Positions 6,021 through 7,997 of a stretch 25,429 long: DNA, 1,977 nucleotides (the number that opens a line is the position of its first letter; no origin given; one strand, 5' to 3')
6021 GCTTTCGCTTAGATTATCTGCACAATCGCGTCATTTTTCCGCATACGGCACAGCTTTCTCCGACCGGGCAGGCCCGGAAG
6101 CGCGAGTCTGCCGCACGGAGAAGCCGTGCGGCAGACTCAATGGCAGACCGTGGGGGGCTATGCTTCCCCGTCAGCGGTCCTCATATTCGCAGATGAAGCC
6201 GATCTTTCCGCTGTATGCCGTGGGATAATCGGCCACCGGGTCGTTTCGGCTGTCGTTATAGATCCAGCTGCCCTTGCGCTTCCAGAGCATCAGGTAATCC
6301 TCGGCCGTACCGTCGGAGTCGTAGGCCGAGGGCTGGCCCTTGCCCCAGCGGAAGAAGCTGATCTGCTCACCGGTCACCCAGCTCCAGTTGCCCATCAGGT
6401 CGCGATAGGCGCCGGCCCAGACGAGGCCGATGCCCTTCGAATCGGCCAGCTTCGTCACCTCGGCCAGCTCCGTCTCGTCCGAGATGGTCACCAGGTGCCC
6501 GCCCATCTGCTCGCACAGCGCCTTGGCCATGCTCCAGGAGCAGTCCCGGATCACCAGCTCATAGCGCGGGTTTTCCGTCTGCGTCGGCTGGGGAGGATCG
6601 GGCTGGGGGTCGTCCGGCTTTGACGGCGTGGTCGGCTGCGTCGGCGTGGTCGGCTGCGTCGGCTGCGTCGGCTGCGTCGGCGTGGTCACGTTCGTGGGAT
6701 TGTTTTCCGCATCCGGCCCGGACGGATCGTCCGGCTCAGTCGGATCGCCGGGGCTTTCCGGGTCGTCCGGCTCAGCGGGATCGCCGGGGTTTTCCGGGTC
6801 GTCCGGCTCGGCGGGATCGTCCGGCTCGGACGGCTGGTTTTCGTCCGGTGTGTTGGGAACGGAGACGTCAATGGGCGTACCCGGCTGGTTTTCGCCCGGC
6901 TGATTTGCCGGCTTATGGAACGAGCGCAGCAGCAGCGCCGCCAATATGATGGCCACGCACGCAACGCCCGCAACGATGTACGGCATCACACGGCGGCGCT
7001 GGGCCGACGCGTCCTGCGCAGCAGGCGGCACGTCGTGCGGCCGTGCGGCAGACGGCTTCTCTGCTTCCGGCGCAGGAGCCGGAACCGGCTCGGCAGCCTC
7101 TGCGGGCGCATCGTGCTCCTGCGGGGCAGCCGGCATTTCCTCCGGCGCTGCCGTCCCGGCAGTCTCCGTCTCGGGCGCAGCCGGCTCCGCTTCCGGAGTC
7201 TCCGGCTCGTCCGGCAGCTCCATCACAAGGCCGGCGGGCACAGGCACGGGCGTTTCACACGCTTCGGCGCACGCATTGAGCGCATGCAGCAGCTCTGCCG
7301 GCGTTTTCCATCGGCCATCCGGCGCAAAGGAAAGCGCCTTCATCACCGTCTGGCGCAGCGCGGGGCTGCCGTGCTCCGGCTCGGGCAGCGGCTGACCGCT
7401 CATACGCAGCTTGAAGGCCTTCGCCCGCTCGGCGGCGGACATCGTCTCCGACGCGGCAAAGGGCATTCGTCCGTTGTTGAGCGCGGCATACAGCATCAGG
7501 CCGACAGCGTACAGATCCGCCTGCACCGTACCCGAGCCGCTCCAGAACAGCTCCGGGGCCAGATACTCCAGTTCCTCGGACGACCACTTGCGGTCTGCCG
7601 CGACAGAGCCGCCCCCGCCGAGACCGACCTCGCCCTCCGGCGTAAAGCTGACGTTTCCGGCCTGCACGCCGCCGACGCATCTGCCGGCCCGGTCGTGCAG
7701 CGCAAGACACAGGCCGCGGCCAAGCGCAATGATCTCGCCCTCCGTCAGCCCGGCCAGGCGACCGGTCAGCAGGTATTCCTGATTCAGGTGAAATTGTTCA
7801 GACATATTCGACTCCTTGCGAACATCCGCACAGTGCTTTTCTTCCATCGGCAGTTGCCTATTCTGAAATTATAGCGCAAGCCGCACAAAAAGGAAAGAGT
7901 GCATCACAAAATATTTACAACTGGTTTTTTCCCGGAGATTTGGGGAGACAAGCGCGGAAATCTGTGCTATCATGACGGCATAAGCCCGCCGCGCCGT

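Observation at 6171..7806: Bitopic protein combining an intracellular degenerate kinase C-lobe with an extracellular C-type lectin-like domain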

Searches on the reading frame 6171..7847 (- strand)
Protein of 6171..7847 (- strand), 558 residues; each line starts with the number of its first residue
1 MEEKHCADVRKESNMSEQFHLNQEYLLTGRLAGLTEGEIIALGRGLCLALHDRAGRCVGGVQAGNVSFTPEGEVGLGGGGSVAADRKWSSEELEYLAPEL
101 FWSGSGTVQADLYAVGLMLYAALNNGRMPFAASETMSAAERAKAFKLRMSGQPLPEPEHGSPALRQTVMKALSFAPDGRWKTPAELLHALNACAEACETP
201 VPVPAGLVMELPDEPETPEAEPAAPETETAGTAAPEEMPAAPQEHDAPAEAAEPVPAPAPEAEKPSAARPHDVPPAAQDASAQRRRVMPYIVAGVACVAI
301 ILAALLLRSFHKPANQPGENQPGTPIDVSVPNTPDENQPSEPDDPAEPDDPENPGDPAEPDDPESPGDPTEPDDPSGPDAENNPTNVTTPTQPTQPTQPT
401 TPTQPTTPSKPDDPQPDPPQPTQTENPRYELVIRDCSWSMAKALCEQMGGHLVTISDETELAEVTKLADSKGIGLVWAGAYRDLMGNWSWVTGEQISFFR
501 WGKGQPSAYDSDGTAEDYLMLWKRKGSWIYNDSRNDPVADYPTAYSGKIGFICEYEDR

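Call 3: search_protein_families(library=pfam, proteins=[window:6171-7847:-], max_evalue=1)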
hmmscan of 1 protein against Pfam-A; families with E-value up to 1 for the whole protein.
window:6171-7847:- (558 aa): 4 families
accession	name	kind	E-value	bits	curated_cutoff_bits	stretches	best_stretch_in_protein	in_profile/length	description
PF00059.27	Lectin_C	-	5.6e-07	30.7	22.6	1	437-512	4-79/107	Lectin C-type domain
PF00069.31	Pkinase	-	1.4e-05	25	31.7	1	93-183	161-255/263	Protein kinase domain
PF07714.23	PK_Tyr_Ser-Thr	-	0.00034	20.4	23.1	1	91-179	166-248/258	Protein tyrosine and serine/threonine kinase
PF20863.2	IcmR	-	0.16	12.5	27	0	167-195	23-52/58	IcmR, middle region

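Call 4: search_protein_families(library=ncbifam, proteins=[window:6171-7847:-], max_evalue=1)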
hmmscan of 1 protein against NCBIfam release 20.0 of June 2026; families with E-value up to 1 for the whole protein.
window:6171-7847:- (558 aa): 7 families
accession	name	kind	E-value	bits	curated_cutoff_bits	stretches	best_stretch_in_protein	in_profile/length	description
NF033483.0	PknB_PASTA_kin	equivalog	9.5e-13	48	450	1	94-334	173-371/563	Stk1 family PASTA domain-containing Ser/Thr kinase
NF047741.1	antiphage_MADS6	equivalog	1.5e-07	30.3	460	1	82-205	356-472/612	methylation-associated defense system protein kinase MAD6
NF033442.0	BREX_PglW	equivalog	0.00013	19.8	990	1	85-217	384-496/1391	BREX system serine/threonine kinase PglW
NF052427.1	StpK7MSMEG_1200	equivalog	0.00018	20.1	900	1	93-195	173-270/601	serine/threonine protein kinase StpK7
NF009651.0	PRK13184.1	equivalog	0.0018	16.3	839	1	94-191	196-288/932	serine/threonine-protein kinase PknD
NF033761.1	gliding_GltJ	equivalog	0.0059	15.7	450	1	201-423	289-494/671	adventurous gliding motility protein GltJ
NF050099.1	SepX_GlpR_2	exception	0.019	14.9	150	1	243-305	62-121/250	divisome protein SepX/GlpR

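Call 7: find_homologous_proteins(query=window:6171-7847:-)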
Query window:6171-7847:- (558 aa): 5 proteins with E <= 0.001 among 8000 candidates.
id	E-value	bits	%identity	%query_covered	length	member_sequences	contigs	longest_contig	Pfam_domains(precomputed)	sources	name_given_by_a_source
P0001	0.0e+0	1192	97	97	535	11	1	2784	PF00059.28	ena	-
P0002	2.3e-67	246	48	23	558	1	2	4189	PF00059.28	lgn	-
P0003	9.3e-58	214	40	23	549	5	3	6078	PF00059.28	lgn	-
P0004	8.7e-13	66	33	27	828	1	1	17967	PF07714.24,PF00069.32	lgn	-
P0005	8.9e-4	36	26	32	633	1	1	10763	PF07714.24,PF00069.32,PF13414.13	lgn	-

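Call 16: find_related_loci(query=A1, collection=genome_contigs, flank=8000)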
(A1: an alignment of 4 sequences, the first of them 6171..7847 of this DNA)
Query A1 (558 aa) in genome_contigs; peptide patterns used: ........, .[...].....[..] (x = any residue, [..] = any of these).
104 stretches matched a pattern; 42 encode a relative of the query (tblastn E <= 1e-3); 39 distinct loci.
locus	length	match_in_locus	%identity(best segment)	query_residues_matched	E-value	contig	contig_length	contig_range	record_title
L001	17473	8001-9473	48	10-556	8e-48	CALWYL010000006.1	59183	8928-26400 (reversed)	MAG: uncultured Oscillospiraceae bacterium isolate BRZ_CQ__bin61 genome assembly, contig: BRZ_CQ__NODE_528_length_59183_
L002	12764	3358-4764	61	34-556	2e-47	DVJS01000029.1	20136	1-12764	MAG TPA_asm: Candidatus Scatomorpha pullistercoris isolate ChiHecec3B27-6122 ChiHecec3B27__C45235_L20136_SRR6323528, who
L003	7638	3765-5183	60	27-555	2e-46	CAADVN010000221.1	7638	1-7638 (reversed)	MAG TPA_asm: uncultured Oscillospiraceae bacterium, isolate HGM13024, WGS project CAADVN010000000 data, contig: ERS23561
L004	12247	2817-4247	60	5-556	2e-46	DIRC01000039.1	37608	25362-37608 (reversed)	MAG TPA_asm: Clostridiales bacterium UBA5446 UBA5446_contig_11246, whole genome shotgun sequence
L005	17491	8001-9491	61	10-556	3e-46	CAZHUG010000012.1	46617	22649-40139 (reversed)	MAG TPA_asm: uncultured Oscillospiraceae bacterium isolate SRP294416_co2_673 genome assembly, contig: NODE_383_length_46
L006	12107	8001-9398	50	38-555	3e-46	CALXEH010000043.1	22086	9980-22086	MAG: uncultured Oscillospiraceae bacterium isolate BRZ_SB__bin151 genome assembly, contig: BRZ_SB__NODE_3488_length_2208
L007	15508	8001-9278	57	15-556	2e-45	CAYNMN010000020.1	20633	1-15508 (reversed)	MAG TPA_asm: uncultured Oscillospiraceae bacterium isolate SRP294416_co3_782 genome assembly, contig: NODE_3951_length_2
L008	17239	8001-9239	58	87-556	7e-45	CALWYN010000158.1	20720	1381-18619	MAG: uncultured Oscillospiraceae bacterium isolate E0_DM__bin40 genome assembly, contig: E0_DM__k127_1886054, whole geno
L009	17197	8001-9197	57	88-555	1e-44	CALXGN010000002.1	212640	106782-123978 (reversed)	MAG: Candidatus Scatomorpha stercorigallinarum isolate BRZ_PA__bin102 genome assembly, contig: BRZ_PA__NODE_62_length_21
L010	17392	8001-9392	55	15-556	3e-44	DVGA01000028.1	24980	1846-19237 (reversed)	MAG TPA_asm: Candidatus Scatomorpha intestinavium isolate ChiBcolR7-354 ChiBcolR7__C30316_L24980_SRR6323178, whole genom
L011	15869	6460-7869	59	38-555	8e-44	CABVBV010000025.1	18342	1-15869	MAG TPA_asm: uncultured Clostridiales bacterium isolate MGYG-HGUT-04575 genome assembly, contig: GUT_GENOME283379_25, wh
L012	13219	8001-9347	55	10-556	1e-43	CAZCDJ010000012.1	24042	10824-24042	MAG TPA_asm: uncultured Oscillospiraceae bacterium isolate SRP192927_co4_206 genome assembly, contig: NODE_3880_length_2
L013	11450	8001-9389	56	38-555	4e-43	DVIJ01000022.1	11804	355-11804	MAG TPA_asm: Candidatus Scatomorpha merdavium isolate ChiSxjej3B15-13231 ChiSxjej3B15M5__C79378_L11804_SRR6323373, whole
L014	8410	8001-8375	54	429-555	8e-43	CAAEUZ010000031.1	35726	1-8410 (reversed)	MAG TPA_asm: uncultured Oscillospiraceae bacterium, isolate HGM13002, WGS project CAAEUZ010000000 data, contig: ERS60859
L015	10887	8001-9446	43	5-554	6e-35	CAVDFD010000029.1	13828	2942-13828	Bacteroidaceae bacterium isolate SRR8978321_cleanbin_000001 genome assembly, contig: Spades_SRR8978321_contig_148, whole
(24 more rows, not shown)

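Call 52: find_encoding_contigs(protein=window:6171-7805:-, flank=3000, max_places=4)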
Protein window:6171-7805:- (544 aa): no gene with exactly this product is on record in the collection.

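Call 53: find_encoding_contigs(protein=P0001, flank=3000, max_places=4)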
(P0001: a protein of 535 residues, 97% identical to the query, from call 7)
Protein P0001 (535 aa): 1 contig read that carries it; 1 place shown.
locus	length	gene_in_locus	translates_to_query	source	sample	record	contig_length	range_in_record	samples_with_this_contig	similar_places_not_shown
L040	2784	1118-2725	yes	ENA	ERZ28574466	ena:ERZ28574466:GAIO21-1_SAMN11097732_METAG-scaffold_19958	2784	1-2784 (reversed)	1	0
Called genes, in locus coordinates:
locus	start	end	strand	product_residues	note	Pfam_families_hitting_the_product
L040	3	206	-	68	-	?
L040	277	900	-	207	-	PF01648:ACPS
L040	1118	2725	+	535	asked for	PF00059:Lectin_C (weak)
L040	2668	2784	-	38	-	?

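Call 62: list_cluster_members(proteins=[P0001, P0002, P0003, P0018, P0020, P0022, P0025, P0100, P0012, P0006])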
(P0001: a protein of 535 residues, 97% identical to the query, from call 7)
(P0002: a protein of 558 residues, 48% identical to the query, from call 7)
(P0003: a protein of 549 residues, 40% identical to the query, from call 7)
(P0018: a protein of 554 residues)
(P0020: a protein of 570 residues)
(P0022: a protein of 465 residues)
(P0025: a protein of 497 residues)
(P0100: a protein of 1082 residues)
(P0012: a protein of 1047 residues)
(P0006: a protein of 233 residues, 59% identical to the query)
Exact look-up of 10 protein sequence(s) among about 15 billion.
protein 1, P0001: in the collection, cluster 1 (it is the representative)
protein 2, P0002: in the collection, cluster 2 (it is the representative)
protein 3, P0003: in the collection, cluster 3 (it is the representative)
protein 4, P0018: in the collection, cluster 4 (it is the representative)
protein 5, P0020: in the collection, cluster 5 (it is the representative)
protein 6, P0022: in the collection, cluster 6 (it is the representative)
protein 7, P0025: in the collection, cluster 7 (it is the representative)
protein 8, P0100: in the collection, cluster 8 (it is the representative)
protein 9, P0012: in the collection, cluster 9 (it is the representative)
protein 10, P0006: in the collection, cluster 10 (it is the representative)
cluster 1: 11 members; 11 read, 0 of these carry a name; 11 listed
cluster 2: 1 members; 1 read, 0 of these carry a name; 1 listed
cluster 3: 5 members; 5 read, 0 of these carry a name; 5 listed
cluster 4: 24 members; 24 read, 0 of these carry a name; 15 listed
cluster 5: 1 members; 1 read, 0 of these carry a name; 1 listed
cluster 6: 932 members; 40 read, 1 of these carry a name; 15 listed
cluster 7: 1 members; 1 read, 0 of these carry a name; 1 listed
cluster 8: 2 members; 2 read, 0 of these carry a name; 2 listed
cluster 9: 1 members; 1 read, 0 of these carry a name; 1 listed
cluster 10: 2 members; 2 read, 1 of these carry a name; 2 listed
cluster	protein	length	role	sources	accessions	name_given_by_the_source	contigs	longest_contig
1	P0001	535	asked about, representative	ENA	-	-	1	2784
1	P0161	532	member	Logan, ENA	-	-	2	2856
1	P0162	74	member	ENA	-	-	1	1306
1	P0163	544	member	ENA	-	-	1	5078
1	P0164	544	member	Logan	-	-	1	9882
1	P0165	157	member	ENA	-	-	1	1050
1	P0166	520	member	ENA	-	-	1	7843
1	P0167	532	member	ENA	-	-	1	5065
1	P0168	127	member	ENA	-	-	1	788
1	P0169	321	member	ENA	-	-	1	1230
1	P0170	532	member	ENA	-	-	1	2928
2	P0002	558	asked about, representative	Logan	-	-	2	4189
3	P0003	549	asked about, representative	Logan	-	-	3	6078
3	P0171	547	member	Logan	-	-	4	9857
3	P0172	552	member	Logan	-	-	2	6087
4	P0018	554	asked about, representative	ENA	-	-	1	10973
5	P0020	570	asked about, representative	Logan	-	-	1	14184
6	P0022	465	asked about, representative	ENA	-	-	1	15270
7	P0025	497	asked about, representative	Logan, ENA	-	-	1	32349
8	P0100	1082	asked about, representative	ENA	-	-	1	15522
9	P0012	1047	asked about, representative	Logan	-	-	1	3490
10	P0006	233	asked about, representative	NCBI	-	-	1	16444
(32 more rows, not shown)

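Call 72: search_protein_families(library=padloc, proteins=[window:6171-7805:-], max_evalue=0.001)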
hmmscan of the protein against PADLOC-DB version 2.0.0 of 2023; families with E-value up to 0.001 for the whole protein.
window:6171-7805:- (544 aa): 16 families
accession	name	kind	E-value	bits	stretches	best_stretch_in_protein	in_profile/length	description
PDLC04061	PD-T4-6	-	4.2e-18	64.1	1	81-412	189-490/510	-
PDLC04053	PD-T4-6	-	1.5e-11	42.4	1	79-200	176-279/311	-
PDLC04042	PD-T4-6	-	5.3e-10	37.4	1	80-183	177-276/292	-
PDLC04047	PD-T4-6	-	4.7e-09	33.8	1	80-181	177-274/327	-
PDLC04039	PD-T4-6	-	1.2e-08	32.5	1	79-326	179-433/458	-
PDLC04041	PD-T4-6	-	2.6e-08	31.5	1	79-263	198-374/443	-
PDLC04138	mad6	-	1.1e-07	29.2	1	79-187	220-321/659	mads_6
PDLC04040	PD-T4-6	-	1.1e-07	29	1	81-181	171-267/547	-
PDLC04043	PD-T4-6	-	3e-07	27.9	1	80-290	181-328/452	-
PDLC04057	PD-T4-6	-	6.8e-07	26.6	1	80-180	175-271/443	-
PDLC04052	PD-T4-6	-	7.7e-06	23.4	1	80-178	181-275/496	-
PDLC04055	PD-T4-6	-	1.8e-05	21.7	1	94-184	253-340/496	-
PDLC04054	PD-T4-6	-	9.9e-05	19.9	1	80-240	178-329/347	-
PDLC04060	PD-T4-6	-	0.00011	19.2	1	80-184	174-274/486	-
PDLC04048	PD-T4-6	-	0.0002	18.9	1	79-126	176-222/354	-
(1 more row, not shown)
